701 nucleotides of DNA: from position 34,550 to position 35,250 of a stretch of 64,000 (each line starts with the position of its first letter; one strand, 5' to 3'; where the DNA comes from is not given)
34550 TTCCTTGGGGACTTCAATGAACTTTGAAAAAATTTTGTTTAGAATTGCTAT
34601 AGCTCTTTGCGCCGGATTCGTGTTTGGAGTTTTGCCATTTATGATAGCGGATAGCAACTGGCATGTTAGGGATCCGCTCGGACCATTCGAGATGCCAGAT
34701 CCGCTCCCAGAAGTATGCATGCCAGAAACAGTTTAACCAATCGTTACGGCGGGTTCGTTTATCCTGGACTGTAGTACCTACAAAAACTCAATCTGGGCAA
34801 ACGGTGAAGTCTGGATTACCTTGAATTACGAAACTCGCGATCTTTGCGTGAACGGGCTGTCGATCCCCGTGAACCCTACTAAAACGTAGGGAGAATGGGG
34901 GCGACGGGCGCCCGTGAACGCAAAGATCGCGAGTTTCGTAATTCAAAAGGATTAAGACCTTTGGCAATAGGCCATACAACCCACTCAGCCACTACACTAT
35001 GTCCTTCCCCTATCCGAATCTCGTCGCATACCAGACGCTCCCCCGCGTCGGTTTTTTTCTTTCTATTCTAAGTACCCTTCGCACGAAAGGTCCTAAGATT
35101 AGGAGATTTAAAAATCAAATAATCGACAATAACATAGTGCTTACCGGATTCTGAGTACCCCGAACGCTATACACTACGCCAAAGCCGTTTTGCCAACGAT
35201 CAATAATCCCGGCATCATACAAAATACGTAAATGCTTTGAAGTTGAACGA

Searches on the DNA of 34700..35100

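Call 71: search_rna_families(source=window, start=34700, end=35100, threshold=evalue, max_evalue=1)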
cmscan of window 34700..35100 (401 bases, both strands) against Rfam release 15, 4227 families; matches with E-value up to 1: 1.
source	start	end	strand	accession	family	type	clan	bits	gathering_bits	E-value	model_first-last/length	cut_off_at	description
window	34818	34950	+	RF00917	mir-708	Gene; miRNA;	CL00086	29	71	0.0012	1-88/88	no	mir-708 microRNA precursor family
